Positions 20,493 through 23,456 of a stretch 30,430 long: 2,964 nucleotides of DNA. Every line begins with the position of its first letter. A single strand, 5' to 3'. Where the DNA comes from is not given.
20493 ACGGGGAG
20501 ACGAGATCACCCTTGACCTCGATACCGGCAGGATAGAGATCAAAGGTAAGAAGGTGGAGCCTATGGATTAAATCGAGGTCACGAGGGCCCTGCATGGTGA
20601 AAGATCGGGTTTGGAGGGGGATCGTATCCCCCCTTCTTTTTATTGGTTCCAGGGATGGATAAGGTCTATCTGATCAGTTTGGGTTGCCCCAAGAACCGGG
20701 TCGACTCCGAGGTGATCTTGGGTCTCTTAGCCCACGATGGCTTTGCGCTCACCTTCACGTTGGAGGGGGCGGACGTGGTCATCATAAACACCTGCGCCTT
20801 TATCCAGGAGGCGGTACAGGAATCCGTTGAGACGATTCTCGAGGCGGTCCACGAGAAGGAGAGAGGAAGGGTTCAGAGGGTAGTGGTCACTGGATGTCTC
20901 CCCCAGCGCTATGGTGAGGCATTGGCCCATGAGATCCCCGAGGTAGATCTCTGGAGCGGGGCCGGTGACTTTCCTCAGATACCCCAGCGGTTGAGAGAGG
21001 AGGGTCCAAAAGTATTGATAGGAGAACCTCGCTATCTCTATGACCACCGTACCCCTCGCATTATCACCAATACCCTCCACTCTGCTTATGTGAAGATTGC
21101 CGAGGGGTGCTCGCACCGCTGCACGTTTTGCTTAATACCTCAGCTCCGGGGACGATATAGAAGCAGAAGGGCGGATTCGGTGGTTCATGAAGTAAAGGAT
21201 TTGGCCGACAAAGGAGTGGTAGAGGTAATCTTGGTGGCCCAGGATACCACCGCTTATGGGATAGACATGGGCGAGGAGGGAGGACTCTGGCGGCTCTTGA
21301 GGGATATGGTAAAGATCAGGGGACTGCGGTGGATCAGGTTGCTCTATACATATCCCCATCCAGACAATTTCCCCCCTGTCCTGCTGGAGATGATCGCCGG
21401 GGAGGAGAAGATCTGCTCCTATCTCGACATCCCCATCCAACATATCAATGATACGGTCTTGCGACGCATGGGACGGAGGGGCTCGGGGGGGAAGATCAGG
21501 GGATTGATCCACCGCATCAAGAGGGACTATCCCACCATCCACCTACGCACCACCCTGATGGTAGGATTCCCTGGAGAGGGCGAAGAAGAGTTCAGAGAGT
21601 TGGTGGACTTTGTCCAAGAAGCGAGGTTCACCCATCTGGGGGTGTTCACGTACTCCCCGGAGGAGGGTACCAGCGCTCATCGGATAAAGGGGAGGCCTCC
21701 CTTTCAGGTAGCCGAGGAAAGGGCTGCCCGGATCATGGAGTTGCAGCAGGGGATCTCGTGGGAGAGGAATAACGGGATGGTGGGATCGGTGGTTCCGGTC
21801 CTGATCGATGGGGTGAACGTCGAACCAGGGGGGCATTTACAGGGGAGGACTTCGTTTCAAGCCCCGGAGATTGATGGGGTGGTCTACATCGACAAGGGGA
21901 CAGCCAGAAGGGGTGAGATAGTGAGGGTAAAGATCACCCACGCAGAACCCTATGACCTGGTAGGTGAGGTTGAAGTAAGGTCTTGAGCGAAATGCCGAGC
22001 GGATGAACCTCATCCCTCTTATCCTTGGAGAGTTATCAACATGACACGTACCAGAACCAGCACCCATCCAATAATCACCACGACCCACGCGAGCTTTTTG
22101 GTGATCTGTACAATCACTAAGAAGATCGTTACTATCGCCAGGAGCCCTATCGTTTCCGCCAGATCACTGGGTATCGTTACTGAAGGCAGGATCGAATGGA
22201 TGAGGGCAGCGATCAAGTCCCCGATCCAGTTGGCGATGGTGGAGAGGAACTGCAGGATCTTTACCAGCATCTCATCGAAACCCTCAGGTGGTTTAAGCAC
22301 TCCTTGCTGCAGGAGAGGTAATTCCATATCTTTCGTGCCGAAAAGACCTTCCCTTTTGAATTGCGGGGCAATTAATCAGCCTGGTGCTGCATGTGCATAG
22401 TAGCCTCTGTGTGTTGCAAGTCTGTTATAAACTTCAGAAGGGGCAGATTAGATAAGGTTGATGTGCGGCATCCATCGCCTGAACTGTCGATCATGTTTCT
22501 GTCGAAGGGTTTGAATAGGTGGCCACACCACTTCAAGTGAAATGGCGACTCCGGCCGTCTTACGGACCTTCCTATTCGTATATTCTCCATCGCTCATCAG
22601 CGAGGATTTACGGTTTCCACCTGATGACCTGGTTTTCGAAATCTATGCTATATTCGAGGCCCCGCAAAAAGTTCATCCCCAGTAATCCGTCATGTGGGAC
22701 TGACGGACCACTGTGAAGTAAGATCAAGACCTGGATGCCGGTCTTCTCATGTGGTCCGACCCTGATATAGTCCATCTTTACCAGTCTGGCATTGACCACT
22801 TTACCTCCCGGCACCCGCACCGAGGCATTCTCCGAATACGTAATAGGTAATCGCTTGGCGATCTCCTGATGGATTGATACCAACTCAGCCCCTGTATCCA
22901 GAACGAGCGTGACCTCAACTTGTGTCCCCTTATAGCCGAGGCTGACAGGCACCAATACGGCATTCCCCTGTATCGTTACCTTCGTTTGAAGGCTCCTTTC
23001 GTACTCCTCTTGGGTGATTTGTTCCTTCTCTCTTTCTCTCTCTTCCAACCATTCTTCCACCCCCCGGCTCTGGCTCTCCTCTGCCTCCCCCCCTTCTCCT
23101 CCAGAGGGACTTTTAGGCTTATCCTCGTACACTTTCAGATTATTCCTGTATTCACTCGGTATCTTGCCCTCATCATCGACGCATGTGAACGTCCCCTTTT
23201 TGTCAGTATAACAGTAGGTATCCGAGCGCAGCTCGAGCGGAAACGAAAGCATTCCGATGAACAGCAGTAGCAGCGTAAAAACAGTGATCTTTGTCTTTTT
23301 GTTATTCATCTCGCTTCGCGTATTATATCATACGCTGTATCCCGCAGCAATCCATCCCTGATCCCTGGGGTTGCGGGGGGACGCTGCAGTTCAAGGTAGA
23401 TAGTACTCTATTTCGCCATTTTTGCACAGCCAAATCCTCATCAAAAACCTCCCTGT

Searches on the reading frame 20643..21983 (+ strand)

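Call 20: search_protein_families(library=pfam, proteins=[window:20643-21983:+], max_evalue=0.00001)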
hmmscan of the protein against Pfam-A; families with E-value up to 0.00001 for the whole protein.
window:20643-21983:+ (447 aa): 4 families
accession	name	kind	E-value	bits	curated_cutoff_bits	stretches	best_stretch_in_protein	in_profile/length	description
PF00919.26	UPF0004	-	5.7e-27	94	27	1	7-106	1-98/98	Uncharacterized protein family UPF0004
PF04055.27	Radical_SAM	-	3.2e-23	83.2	29.5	1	151-324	2-166/166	Radical SAM superfamily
PF18693.7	TRAM_2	-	3.1e-18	66.1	27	1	380-443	1-62/63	TRAM domain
PF01938.26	TRAM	-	1e-06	28.9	21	1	379-443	3-60/61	TRAM domain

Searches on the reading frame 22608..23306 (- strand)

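Call 20: search_protein_families(library=pfam, proteins=[window:22608-23306:-], max_evalue=0.00001)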
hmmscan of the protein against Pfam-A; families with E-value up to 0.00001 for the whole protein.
window:22608-23306:- (232 aa): 2 families
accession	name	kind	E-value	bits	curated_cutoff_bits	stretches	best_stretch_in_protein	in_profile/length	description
PF13650.11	Asp_protease_2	-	1.4e-13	51.8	24.3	1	130-213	8-90/90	Aspartyl protease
PF13975.11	gag-asp_proteas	-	1.4e-12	48.5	28.2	1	131-215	9-91/92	gag-polyprotein putative aspartyl protease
